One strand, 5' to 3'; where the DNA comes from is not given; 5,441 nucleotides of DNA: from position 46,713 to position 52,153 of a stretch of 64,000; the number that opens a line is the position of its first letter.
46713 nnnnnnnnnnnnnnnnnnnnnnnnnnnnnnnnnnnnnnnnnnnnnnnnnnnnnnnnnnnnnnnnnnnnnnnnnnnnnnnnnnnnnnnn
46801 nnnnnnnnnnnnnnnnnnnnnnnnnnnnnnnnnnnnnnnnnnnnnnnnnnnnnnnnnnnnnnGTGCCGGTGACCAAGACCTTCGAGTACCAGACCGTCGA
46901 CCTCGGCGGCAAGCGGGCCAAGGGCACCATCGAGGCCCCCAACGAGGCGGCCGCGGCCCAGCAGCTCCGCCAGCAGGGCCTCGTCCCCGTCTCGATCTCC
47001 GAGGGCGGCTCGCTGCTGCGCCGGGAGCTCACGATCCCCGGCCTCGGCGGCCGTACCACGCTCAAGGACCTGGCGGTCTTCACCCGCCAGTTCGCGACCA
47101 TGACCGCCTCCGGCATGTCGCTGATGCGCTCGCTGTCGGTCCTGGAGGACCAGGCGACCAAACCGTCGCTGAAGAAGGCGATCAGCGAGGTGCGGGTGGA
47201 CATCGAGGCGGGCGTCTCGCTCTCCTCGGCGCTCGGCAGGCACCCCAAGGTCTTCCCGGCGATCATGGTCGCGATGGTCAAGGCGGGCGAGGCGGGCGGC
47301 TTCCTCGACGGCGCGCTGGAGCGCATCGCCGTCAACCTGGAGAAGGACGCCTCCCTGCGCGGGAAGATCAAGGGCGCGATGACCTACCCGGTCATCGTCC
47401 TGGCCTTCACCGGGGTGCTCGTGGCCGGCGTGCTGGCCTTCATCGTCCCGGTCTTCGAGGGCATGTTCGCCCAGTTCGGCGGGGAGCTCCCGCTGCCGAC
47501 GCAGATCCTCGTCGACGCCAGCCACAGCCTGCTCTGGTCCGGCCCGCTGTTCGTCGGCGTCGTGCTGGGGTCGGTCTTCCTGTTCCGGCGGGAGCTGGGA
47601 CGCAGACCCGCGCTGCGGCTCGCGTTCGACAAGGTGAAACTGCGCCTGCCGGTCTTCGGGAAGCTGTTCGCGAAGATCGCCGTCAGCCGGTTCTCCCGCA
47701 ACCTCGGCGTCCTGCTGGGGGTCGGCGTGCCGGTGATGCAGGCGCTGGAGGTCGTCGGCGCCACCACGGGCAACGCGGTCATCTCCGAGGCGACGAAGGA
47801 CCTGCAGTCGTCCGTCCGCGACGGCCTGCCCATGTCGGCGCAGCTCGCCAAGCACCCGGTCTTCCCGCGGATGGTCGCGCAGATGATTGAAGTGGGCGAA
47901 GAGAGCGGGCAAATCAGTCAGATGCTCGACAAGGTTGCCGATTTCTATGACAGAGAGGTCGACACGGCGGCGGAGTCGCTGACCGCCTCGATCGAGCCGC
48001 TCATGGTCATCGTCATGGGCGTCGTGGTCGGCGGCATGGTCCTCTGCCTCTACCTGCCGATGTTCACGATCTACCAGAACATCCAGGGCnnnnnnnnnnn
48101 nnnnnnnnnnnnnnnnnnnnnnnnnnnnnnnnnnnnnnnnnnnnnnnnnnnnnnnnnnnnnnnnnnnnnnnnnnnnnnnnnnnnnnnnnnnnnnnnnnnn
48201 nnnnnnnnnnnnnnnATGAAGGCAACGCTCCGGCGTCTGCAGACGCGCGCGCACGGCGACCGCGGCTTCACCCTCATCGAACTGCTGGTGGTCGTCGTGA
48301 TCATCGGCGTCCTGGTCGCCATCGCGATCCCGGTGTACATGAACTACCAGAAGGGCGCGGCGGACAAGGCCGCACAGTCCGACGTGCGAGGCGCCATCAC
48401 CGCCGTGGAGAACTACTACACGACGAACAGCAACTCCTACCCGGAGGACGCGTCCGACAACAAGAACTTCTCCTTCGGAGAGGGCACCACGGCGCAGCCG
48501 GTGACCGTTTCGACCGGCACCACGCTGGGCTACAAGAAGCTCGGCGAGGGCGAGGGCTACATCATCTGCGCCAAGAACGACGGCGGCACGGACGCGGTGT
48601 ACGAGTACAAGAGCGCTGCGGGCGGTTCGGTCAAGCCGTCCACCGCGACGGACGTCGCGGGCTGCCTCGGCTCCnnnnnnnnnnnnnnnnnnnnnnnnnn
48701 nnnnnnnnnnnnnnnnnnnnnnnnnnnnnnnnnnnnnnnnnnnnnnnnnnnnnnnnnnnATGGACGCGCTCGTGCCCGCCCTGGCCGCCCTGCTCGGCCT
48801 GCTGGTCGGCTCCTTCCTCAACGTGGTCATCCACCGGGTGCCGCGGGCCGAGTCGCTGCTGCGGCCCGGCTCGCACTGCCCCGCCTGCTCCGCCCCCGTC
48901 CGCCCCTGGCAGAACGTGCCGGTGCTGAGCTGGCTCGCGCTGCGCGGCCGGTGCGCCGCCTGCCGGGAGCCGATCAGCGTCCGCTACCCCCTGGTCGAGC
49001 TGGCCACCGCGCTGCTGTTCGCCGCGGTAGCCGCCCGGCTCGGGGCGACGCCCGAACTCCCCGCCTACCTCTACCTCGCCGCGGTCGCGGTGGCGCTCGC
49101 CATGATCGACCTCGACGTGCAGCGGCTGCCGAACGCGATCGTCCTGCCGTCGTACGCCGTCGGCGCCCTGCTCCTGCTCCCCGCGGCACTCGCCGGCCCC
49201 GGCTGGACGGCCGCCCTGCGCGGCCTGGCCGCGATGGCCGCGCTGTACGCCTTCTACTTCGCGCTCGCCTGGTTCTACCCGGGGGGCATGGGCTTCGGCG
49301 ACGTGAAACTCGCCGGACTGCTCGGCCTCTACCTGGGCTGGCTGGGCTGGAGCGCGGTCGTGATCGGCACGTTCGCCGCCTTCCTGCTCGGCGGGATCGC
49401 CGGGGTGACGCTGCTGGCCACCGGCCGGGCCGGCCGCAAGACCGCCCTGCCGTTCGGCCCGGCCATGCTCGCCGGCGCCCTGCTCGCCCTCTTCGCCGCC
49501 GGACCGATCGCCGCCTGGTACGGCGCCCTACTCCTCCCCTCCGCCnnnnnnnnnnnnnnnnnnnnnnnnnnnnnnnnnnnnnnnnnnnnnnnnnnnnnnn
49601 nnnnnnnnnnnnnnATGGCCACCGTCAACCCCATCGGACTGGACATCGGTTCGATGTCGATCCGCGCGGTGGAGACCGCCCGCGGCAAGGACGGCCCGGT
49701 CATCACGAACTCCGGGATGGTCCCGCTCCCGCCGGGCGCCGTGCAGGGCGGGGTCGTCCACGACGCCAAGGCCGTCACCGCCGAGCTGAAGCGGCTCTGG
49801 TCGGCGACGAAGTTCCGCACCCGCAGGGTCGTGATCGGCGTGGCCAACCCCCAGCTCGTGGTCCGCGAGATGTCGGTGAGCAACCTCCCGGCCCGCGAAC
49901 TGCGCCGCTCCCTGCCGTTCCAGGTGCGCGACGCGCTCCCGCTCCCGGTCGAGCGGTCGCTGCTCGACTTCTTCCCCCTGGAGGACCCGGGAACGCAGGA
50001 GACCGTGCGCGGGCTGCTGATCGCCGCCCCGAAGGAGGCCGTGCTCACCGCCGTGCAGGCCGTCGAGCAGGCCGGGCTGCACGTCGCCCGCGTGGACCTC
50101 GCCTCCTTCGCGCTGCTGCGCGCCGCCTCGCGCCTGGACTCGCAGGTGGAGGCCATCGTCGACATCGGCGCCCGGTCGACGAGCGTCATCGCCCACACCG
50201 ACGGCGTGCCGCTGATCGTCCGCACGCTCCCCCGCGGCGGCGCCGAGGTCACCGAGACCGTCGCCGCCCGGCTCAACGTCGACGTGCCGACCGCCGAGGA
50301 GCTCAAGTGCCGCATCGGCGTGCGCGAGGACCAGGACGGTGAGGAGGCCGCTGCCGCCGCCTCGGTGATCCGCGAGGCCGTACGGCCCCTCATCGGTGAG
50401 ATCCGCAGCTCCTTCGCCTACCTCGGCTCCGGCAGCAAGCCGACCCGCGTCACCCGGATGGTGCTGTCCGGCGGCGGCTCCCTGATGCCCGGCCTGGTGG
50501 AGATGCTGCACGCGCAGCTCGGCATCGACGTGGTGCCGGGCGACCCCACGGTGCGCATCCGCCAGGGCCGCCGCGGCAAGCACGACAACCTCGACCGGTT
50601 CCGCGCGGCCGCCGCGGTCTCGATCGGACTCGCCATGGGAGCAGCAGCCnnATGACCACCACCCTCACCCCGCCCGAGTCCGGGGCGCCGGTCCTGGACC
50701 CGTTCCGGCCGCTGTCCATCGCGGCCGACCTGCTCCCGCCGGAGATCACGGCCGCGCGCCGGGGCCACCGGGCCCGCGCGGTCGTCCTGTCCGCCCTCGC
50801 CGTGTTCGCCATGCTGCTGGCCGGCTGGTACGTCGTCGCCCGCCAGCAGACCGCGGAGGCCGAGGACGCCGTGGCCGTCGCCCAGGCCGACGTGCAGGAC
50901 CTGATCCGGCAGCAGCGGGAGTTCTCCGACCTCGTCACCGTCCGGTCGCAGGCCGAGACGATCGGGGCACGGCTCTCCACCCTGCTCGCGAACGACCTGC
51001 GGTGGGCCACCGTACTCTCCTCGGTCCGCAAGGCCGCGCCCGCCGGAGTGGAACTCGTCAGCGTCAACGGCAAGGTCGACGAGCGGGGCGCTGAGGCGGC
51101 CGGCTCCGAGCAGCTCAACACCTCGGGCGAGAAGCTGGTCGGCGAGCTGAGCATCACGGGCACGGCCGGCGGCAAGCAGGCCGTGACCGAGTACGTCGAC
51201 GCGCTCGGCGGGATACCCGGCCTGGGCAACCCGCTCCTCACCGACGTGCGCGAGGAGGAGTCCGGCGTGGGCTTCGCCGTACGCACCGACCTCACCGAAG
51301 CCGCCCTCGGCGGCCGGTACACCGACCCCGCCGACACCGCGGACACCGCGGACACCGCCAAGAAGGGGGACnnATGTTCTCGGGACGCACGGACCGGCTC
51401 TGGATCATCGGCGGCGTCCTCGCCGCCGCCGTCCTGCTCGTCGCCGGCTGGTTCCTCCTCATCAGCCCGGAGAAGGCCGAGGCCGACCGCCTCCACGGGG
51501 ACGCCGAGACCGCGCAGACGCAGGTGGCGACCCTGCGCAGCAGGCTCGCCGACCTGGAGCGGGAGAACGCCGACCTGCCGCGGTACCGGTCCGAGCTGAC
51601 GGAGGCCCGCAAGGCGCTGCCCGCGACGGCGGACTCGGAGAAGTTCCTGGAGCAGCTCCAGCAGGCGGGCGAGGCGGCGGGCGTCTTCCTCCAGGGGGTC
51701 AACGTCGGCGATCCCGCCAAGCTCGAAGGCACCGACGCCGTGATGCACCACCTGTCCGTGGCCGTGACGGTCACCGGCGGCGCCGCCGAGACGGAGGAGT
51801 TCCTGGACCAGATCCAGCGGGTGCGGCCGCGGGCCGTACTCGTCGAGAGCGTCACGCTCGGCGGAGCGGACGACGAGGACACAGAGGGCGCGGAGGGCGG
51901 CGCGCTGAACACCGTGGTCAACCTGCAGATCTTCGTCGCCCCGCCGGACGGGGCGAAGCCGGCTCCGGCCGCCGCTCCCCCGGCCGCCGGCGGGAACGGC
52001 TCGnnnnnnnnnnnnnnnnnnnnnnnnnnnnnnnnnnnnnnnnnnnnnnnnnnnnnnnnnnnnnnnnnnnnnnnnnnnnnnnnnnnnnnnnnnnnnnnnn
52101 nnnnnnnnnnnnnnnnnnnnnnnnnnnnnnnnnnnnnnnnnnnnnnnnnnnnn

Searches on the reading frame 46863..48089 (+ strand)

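Call 9: search_protein_families(library=pfam, proteins=[window:46863-48089:+], max_evalue=0.01)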
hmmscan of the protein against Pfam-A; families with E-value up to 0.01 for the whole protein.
window:46863-48089:+ (409 aa): 1 family
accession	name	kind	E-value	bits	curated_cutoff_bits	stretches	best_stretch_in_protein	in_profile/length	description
PF00482.28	T2SSF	-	4.6e-65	217.7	25.2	2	277-399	1-125/125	Type II secretion system (T2SS), protein F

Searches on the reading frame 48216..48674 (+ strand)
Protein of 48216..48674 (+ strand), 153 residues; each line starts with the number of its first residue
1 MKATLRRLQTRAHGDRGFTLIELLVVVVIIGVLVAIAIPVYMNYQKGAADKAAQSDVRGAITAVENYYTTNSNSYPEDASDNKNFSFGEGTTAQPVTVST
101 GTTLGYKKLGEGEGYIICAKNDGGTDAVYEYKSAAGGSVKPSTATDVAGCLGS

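Call 9: search_protein_families(library=pfam, proteins=[window:48216-48674:+], max_evalue=0.01)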
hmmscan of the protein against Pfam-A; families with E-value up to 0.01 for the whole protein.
window:48216-48674:+ (153 aa): 2 families
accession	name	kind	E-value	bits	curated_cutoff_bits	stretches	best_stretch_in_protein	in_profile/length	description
PF07963.17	N_methyl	-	3.8e-09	36.2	21.2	1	15-38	4-27/27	Prokaryotic N-terminal methylation motif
PF18682.6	PilA4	-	4.6e-05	24.2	26.8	1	50-133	2-77/83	Pilin A4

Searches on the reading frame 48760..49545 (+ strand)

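Call 9: search_protein_families(library=pfam, proteins=[window:48760-49545:+], max_evalue=0.01)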
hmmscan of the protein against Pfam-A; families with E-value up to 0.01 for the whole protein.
window:48760-49545:+ (262 aa): 2 families
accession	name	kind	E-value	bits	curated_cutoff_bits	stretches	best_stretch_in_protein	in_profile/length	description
PF06750.18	A24_N_bact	-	3.1e-36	123.7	23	1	11-93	1-83/84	Bacterial Peptidase A24 N-terminal domain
PF01478.23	Peptidase_A24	-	1.7e-12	48.1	26.5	1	105-215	2-103/104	Type IV leader peptidase family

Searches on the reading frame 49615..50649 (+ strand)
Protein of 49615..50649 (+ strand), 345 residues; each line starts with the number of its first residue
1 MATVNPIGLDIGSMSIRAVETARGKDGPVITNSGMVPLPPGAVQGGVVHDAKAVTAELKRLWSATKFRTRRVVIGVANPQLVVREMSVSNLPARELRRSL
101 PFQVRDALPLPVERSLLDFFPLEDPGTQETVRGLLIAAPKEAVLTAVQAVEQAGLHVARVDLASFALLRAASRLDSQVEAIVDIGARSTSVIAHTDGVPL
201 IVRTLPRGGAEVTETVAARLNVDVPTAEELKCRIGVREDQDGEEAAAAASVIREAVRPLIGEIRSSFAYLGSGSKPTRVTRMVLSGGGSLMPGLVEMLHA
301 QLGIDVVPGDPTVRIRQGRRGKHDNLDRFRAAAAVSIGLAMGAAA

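Call 9: search_protein_families(library=pfam, proteins=[window:49615-50649:+], max_evalue=0.01)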
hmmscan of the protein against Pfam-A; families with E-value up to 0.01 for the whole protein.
window:49615-50649:+ (345 aa): 5 families
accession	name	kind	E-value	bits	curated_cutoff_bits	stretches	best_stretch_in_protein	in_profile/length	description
PF11104.14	PilM_2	-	4.3e-41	141.4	27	1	8-341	1-337/340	Type IV pilus assembly protein PilM;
PF14450.12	FtsA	-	1.7e-11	45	31.8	1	180-312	1-113/127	Cell division protein FtsA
PF25216.1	Volactin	-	2.5e-08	34.2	35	1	182-302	171-291/321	Volactin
PF06723.19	MreB_Mbl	-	0.001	18.4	27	0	282-318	277-314/327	MreB/Mbl protein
PF00022.25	Actin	-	0.0035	16.4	27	0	178-222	143-189/410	Actin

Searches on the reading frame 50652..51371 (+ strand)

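Call 9: search_protein_families(library=pfam, proteins=[window:50652-51371:+], max_evalue=0.01)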
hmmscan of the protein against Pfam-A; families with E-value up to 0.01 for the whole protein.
window:50652-51371:+ (240 aa): 2 families
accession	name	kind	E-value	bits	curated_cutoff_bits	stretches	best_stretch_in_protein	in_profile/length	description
PF05137.18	PilN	-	0.0015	19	22.8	1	123-212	4-76/78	Fimbrial assembly protein (PilN)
PF18222.6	PilN_bio_d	-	0.0073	17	25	0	118-193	1-78/102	PilN biogenesis protein dimerization domain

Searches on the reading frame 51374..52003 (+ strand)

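Call 9: search_protein_families(library=pfam, proteins=[window:51374-52003:+], max_evalue=0.01)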
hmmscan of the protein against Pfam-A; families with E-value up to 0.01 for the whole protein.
window:51374-52003:+ (210 aa): 4 families
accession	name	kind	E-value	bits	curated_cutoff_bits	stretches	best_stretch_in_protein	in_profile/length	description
PF04350.18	PilO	-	1.8e-07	31.8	22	1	45-171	9-128/145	Pilus assembly protein, PilO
PF04612.17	T2SSM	-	2.6e-06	28.1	27.8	1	5-111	11-118/160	Type II secretion system (T2SS), protein M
PF10741.14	T2SSM_b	-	0.0013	19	21.7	1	83-175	11-98/111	Type II secretion system (T2SS), protein M subtype b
PF06810.17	Phage_scaffold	-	0.0086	16.5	35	0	33-100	32-98/170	Phage capsid assembly scaffolding protein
